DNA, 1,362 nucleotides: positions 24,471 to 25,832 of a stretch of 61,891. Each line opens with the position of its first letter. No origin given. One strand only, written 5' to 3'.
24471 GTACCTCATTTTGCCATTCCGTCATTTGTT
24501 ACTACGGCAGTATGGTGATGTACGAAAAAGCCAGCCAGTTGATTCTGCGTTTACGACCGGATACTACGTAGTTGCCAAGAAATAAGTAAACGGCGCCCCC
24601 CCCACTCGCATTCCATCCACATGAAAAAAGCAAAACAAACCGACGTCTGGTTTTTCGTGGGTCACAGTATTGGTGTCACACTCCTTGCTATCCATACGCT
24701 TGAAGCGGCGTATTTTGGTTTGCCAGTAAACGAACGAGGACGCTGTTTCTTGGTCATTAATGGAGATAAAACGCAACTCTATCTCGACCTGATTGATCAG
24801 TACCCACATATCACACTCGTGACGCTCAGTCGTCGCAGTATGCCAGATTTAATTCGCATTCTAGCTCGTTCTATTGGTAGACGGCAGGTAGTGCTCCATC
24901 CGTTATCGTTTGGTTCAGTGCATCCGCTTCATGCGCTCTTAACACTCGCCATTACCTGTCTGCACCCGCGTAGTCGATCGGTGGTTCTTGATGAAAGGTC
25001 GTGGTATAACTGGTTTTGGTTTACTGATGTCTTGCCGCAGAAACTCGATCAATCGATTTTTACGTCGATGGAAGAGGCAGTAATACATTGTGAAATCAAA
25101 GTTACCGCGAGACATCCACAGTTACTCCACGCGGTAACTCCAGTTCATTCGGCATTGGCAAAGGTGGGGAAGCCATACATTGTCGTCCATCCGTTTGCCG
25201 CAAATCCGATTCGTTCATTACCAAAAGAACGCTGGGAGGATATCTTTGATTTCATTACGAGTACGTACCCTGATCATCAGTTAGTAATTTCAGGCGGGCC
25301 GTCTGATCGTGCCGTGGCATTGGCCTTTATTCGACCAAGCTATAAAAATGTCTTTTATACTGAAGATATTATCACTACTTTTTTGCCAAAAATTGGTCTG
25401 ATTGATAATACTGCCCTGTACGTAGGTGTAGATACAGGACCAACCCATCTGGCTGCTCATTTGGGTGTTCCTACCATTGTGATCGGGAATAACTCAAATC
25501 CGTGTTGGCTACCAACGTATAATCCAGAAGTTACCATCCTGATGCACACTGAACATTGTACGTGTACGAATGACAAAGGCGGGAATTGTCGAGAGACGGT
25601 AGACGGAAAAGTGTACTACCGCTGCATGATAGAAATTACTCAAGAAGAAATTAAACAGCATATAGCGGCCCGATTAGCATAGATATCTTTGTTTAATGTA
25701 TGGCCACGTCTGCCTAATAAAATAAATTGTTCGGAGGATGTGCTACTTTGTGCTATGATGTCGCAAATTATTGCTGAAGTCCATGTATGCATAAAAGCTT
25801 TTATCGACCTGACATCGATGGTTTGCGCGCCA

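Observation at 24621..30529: Complete ADP-heptose pathway with a non-canonical fusion pattern plus GT9 heptosyltransferase, with no lipid A context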

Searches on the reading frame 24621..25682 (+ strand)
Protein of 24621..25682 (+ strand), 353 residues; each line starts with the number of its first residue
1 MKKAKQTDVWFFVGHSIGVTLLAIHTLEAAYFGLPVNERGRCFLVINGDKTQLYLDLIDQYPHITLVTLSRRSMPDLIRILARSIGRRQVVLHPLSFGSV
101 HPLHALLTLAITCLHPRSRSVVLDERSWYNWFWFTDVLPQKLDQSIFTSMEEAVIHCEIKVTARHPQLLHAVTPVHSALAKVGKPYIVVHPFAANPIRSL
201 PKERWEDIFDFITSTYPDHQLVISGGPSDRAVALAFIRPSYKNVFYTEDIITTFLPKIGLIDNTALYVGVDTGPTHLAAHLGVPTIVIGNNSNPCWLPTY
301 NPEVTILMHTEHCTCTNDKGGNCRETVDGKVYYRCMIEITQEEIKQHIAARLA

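Call 3: search_protein_families(library=pfam, proteins=[window:24621-25682:+], max_evalue=0.01)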
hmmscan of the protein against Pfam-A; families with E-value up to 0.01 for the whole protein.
window:24621-25682:+ (353 aa): 1 family
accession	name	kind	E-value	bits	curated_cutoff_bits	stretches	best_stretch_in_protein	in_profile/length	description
PF01075.23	Glyco_transf_9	-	6.7e-13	49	22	1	178-318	99-238/247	Glycosyltransferase family 9 (heptosyltransferase)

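Call 4: search_protein_families(library=ncbifam, proteins=[window:24621-25682:+], max_evalue=0.01)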
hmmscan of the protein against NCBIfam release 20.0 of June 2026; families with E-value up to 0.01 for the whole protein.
window:24621-25682:+ (353 aa): 4 families
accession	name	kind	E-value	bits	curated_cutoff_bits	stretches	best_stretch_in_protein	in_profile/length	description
NF007742.0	PRK10422.1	equivalog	1.3e-08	34.1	467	1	180-300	179-300/352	lipopolysaccharide core heptosyltransferase RfaQ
TIGR02201.1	heptsyl_trn_III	equivalog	9.7e-07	28.1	170.2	1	180-301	177-299/344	putative lipopolysaccharide heptosyltransferase III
TIGR02193.1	heptsyl_trn_I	equivalog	1.4e-06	27.8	185.3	1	178-311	179-303/320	lipopolysaccharide heptosyltransferase I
TIGR02195.1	heptsyl_trn_II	equivalog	2.3e-05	23.7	134.6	1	183-348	173-334/339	lipopolysaccharide heptosyltransferase II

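Call 36: find_homologous_proteins(query=window:24621-25679:+, max_evalue=0.001)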
Query window:24621-25679:+ (353 aa): 40 proteins with E <= 0.001 among 4782 candidates.
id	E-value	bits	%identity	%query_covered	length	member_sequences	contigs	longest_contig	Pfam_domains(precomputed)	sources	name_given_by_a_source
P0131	6.4e-243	823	100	100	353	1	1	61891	PF01075.24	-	-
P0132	1.4e-214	730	86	100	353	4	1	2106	PF01075.24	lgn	-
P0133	4.5e-201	685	82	100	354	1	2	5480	PF01075.24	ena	-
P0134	2.3e-191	653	81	100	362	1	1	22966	PF01075.24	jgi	jgi:ADP-heptose:LPS heptosyltransferase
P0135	4.5e-190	649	86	90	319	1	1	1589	PF01075.24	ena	-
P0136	8.9e-148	510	63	100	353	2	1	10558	PF01075.24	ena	-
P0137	3.2e-144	498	61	100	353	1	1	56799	PF01075.24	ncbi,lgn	-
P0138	5.4e-136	471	71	79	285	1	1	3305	PF01075.24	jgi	-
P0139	5.6e-133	461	58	99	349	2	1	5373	PF01075.24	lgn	-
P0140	2.7e-130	453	58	100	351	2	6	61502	PF01075.24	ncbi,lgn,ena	-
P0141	1.0e-129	451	60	100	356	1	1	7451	PF01075.24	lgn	-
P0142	2.6e-128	446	58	100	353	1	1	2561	PF01075.24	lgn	-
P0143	2.4e-127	443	56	100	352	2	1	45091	PF01075.24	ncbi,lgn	ncbi:MAG: glycosyltransferase family 9 protein [Patescibacteria group bacterium]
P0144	1.5e-126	440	57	100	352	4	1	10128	PF01075.24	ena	-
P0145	4.3e-126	439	57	100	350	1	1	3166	PF01075.24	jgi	jgi:Glycosyltransferase family 9 (heptosyltransferase)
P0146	4.7e-123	429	56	100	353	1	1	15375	PF01075.24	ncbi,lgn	-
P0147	1.4e-118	414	52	100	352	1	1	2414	PF01075.24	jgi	jgi:hypothetical protein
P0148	9.8e-91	322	46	97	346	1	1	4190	PF01075.24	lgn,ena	-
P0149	1.4e-89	319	45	100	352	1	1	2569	PF01075.24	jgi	jgi:hypothetical protein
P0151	7.3e-79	283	51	76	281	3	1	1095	PF01075.24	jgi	-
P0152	5.4e-63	231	36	99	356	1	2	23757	PF01075.24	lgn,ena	-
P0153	1.1e-60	224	35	100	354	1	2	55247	PF01075.24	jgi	jgi:hypothetical protein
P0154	8.2e-48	181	31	100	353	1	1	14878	PF01075.24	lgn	-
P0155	1.7e-43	167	34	89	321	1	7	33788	PF01075.24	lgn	-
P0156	1.0e-41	161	31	99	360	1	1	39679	PF01075.24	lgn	-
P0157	5.6e-41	159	35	87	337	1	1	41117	PF01075.24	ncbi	-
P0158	6.5e-40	155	44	51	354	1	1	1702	PF01075.24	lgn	-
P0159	4.6e-39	152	46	46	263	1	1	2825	PF01075.24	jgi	jgi:ADP-heptose:LPS heptosyltransferase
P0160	1.1e-38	151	30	92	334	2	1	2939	PF01075.24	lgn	-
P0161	2.6e-35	140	30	97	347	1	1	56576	PF01075.24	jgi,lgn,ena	-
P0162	1.7e-34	137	30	100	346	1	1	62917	PF01075.24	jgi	jgi:ADP-heptose:LPS heptosyltransferase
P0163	2.8e-34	137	29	100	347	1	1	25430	PF01075.24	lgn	-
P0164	5.4e-31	126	28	97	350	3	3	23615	PF01075.24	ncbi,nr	ncbi:MAG: glycosyltransferase family 9 protein [Patescibacteria group bacterium]|nr:glycosyltransfer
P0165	9.5e-31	125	29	100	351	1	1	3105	PF01075.24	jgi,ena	-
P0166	1.4e-29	121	30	83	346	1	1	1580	PF01075.24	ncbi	-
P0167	6.6e-29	119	36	48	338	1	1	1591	PF01075.24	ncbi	-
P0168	1.4e-27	115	34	48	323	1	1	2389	PF01075.24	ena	-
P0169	2.2e-15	75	28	85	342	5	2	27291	PF01075.24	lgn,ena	-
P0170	2.0e-4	39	33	37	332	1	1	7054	PF01075.24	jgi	jgi:lipopolysaccharide heptosyltransferase III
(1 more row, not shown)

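Call 39: search_solved_structures(query=window:24621-25679:+, max_evalue=1, show_alignments=2)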
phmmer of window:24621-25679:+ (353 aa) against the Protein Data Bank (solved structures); distinct sequences matched with E-value up to 1: 1.
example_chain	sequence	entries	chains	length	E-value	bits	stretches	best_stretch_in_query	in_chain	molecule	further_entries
3tov_A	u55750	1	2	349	0.0081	18.4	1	194-307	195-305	Glycosyl transferase family 9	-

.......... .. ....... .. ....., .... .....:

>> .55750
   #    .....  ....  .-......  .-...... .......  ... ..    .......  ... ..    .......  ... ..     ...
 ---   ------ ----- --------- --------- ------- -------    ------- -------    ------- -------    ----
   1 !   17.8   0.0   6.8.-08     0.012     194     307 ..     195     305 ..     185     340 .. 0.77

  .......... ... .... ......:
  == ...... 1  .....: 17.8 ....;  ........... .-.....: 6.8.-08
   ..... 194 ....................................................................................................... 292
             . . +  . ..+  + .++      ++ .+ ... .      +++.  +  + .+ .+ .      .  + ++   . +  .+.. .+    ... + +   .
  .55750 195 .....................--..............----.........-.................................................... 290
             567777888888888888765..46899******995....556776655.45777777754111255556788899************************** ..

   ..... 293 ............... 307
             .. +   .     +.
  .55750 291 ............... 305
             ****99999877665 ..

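Call 48: predict_structure(alignment_id=A4)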
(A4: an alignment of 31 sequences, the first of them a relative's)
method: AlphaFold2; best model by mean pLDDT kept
length: 353 residues; sequences in the alignment: 31
mean_pLDDT: 92.7   pTM: 0.91
mean pLDDT of the five models: 92.7, 92.5, 92.0, 92.0, 91.2
residues with pLDDT >= 90: 286; 70-90: 59; 50-70: 7; < 50: 1
segments of 3 or more residues with pLDDT < 50: none
pLDDT, mean of each block of 10 residues (from residue 1): 82 90 97 96 94 93 96 94 94 88 94 95 92 94 92 96 90 84 95 93 97 97 96 95 94 90 97 96 96 90 94 71 89 94 98 95
secondary structure, 60 per line:
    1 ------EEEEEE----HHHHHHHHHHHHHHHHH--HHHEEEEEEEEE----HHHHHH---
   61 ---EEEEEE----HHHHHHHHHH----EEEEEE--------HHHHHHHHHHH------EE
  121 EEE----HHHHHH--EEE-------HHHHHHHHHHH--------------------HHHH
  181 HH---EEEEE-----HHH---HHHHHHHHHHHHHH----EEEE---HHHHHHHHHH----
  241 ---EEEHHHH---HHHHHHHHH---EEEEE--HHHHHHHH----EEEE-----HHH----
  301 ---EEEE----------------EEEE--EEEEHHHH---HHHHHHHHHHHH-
elements in order: E7-12 H17-33 E39-47 H52-57 E64-69 H74-83 E88-93 H102-112 E119-123 H128-133 E136-138 H146-156 H177-182 E186-190 H202-215 E220-223 H227-236 E244-246 H247-250 H254-262 E266-270 H273-280 E285-288 E304-307 E324-327 E330-333 H334-337 H341-352

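Call 51: fold_search(model_id=the predicted structure, library=pdb)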
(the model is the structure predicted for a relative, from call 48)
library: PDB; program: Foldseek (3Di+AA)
matches with E <= 10: 1586; with E <= 0.001: 176
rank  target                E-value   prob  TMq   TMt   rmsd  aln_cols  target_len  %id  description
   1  1psw                  5.8e-14  1.00  0.68  0.72   4.7       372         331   14  Structure of E. coli ADP-heptose lps heptosyltransferase II (released 2003-07-08)
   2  3tov_A                3.4e-13  1.00  0.64  0.65   4.7       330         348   17  The crystal structure of the glycosyl transferase family 9 from Veillonella parvula DSM 2008 (released 2011-09-21)
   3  3tov_B                4.5e-13  1.00  0.71  0.72   4.7       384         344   15  The crystal structure of the glycosyl transferase family 9 from Veillonella parvula DSM 2008 (released 2011-09-21)
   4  2h1h_A                1.2e-12  1.00  0.65  0.70   5.0       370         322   12  E. coli heptosyltransferase WaaC with ADP-2-deoxy-2-fluoro heptose (released 2007-05-22)
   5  2gt1_A                1.3e-12  1.00  0.64  0.69   5.2       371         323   13  E. coli heptosyltransferase WaaC. (released 2007-05-01)
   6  6dfe_B                2.0e-12  1.00  0.63  0.68   5.4       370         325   13  The structure of a ternary complex of E. coli WaaC (released 2018-09-05)
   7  2h1f_A                3.0e-12  1.00  0.66  0.72   4.8       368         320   12  E. coli heptosyltransferase WaaC with ADP (released 2007-05-22)
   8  2h1h_B                1.8e-11  1.00  0.62  0.69   5.1       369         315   13  E. coli heptosyltransferase WaaC with ADP-2-deoxy-2-fluoro heptose (released 2007-05-22)
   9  2gt1_B                2.7e-11  1.00  0.59  0.67   6.8       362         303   14  E. coli heptosyltransferase WaaC. (released 2007-05-01)
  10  9grx_1                2.7e-10  1.00  0.66  0.59   4.5       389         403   12  NDH-PSI-LHCI supercomplex from S. oleracea (released 2025-02-12)
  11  3ot5_D                2.9e-08  1.00  0.47  0.45   8.5       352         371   13  2.2 Angstrom Resolution Crystal Structure of putative UDP-N-acetylglucosamine 2-epimerase from Listeria monocytogenes (released 2010-09-22)
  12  4rb4_K                3.2e-08  1.00  0.57  0.52   6.1       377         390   13  Crystal structure of dodecameric iron-containing heptosyltransferase TibC in complex with ADP-D-beta-D-heptose at 3.9  (released 2014-11-05)
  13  4rb4_A                3.4e-08  1.00  0.58  0.54   5.8       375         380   14  Crystal structure of dodecameric iron-containing heptosyltransferase TibC in complex with ADP-D-beta-D-heptose at 3.9  (released 2014-11-05)
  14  4rb4_B                4.0e-08  1.00  0.58  0.54   5.8       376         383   14  Crystal structure of dodecameric iron-containing heptosyltransferase TibC in complex with ADP-D-beta-D-heptose at 3.9  (released 2014-11-05)
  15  3ot5_C                4.8e-08  1.00  0.43  0.41   8.4       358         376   12  2.2 Angstrom Resolution Crystal Structure of putative UDP-N-acetylglucosamine 2-epimerase from Listeria monocytogenes (released 2010-09-22)
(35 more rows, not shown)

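Call 66: search_solved_structures(query=A4, max_evalue=10, show_alignments=5)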
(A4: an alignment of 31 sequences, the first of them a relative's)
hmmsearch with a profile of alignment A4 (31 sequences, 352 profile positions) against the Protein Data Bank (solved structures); distinct sequences matched with E-value up to 10: 7.
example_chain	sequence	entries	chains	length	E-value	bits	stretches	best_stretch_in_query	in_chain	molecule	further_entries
2gt1_A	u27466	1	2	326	2.5e-12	49.6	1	11-304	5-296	Lipopolysaccharide heptosyltransferase-1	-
6dfe_A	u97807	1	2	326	2.5e-12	49.6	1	11-304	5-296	ADP-heptose--LPS heptosyltransferase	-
2h1f_A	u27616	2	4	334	2.7e-12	49.5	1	11-304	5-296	Lipopolysaccharide heptosyltransferase-1 | Lipopolysaccharide heptosyltransferase 1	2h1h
1psw_A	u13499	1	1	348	8e-07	31.5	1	181-305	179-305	ADP-HEPTOSE LPS HEPTOSYLTRANSFERASE II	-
3tov_A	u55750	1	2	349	3.5e-05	26.1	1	216-307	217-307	Glycosyl transferase family 9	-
6cdw_A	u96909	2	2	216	0.17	13.9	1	44-96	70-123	effector protein Lem4 (lpg1101)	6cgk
6cgj_A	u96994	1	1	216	0.18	13.9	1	44-96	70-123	effector protein Lem4 (lpg1101)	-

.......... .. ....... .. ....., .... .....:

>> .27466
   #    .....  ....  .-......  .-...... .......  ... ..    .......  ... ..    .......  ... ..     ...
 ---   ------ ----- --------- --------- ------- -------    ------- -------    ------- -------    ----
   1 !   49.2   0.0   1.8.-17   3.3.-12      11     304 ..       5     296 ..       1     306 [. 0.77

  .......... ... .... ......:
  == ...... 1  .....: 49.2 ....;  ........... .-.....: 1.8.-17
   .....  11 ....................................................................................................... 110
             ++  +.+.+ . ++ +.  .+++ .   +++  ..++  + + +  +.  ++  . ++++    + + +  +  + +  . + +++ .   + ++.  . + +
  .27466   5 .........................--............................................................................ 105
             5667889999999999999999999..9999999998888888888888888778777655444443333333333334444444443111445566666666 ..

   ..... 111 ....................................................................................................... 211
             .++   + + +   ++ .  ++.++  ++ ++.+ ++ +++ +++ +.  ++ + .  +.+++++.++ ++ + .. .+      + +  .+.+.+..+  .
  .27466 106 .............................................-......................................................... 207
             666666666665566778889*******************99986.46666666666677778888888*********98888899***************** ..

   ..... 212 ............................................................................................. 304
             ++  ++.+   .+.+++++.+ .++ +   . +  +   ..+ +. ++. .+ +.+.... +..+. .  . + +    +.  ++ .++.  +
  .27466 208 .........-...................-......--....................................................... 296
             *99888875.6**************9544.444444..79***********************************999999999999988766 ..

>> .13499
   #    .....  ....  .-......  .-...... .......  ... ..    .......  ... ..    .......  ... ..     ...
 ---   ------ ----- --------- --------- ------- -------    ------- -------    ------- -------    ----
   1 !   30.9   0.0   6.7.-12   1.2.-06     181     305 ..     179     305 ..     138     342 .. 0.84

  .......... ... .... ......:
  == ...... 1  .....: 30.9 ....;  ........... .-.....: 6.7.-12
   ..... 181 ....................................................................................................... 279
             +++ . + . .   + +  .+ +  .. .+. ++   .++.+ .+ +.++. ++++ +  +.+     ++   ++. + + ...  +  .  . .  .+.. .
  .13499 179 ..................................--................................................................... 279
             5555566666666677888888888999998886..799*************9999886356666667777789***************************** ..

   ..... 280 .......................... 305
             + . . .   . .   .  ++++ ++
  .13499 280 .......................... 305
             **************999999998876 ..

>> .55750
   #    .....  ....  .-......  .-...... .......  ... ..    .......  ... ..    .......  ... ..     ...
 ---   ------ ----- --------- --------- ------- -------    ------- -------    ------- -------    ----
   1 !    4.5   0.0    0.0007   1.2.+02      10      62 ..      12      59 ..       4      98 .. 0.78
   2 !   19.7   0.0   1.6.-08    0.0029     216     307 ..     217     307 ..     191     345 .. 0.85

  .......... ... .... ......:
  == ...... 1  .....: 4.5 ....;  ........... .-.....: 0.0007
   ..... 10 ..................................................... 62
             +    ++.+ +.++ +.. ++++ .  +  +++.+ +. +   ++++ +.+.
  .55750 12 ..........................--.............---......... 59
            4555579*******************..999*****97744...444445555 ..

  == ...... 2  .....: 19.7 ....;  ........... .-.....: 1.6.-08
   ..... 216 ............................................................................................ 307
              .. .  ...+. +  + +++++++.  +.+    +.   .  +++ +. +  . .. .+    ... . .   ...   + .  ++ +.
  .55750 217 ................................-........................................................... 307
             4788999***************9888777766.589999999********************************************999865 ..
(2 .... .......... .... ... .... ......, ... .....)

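Call 68: find_encoding_contigs(protein=P0157, flank=8000, max_places=1)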
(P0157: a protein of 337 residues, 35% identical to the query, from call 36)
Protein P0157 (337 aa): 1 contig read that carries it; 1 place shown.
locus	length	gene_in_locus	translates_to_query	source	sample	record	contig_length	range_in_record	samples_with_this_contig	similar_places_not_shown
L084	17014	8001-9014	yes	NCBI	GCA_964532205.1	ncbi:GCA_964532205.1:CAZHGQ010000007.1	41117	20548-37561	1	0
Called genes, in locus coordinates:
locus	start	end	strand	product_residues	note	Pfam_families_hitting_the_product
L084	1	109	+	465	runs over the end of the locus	-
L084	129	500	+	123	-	PF00892:EamA (faint), PF00893:Multi_Drug_Res (weak)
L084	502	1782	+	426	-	PF01040:UbiA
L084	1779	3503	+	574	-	-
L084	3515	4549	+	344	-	PF01073:3Beta_HSD, PF01370:Epimerase, PF02719:Polysacc_synt_2, PF04321:RmlD_sub_bind, PF13460:NAD_binding_10, PF16363:GDP_Man_Dehyd, PF07993:NAD_binding_4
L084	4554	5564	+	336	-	PF01073:3Beta_HSD, PF01370:Epimerase, PF02719:Polysacc_synt_2, PF04321:RmlD_sub_bind, PF05368:NmrA, PF13460:NAD_binding_10, PF16363:GDP_Man_Dehyd, PF07993:NAD_binding_4 (weak)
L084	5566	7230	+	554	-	PF02366:PMT, PF13231:PMT_2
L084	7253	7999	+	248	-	PF13489:Methyltransf_23, PF07021:MetW (weak), PF13847:Methyltransf_31, PF08241:Methyltransf_11, PF08242:Methyltransf_12, PF13649:Methyltransf_25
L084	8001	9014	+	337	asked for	PF01075:Glyco_transf_9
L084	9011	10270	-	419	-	PF01943:Polysacc_synt, PF13440:Polysacc_synt_3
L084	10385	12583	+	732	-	PF04932:Wzy_C, PF00515:TPR_1 (faint), PF13181:TPR_8 (faint), PF07719:TPR_2 (faint), PF13428:TPR_14 (faint), PF12895:ANAPC3, PF14559:TPR_19 (weak), PF23914:TPR_CcmH_CycH (weak), +2 more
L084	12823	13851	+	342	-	PF01565:FAD_binding_4, PF02873:MurB_C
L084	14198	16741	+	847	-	PF07517:SecA_DEAD, PF01043:SecA_PP_bind, PF21090:P-loop_SecA, PF07516:SecA_SW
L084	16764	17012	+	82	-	-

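Call 69: find_encoding_contigs(protein=P0164, flank=8000, max_places=1)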
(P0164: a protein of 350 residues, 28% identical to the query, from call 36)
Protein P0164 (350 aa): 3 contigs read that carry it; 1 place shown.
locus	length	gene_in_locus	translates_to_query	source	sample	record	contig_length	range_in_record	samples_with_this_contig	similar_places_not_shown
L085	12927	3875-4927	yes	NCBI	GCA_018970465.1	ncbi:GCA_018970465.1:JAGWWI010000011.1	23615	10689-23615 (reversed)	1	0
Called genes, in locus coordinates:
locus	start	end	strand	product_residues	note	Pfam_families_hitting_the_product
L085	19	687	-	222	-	PF13384:HTH_23 (weak), PF12762:DDE_Tnp_IS1595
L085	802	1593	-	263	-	PF05050:Methyltransf_21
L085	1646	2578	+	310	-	PF05050:Methyltransf_21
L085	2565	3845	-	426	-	PF01943:Polysacc_synt, PF13440:Polysacc_synt_3 (weak)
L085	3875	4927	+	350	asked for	PF01075:Glyco_transf_9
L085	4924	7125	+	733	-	PF04932:Wzy_C, PF07719:TPR_2 (faint), PF13181:TPR_8 (faint), PF13428:TPR_14 (faint)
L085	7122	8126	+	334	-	PF01565:FAD_binding_4, PF02873:MurB_C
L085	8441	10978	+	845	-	PF07517:SecA_DEAD, PF01043:SecA_PP_bind, PF21090:P-loop_SecA, PF07516:SecA_SW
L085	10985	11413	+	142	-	PF03479:PCC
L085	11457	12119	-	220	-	-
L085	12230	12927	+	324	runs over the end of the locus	PF01018:GTP1_OBG, PF01926:MMR_HSR1, PF02421:FeoB_N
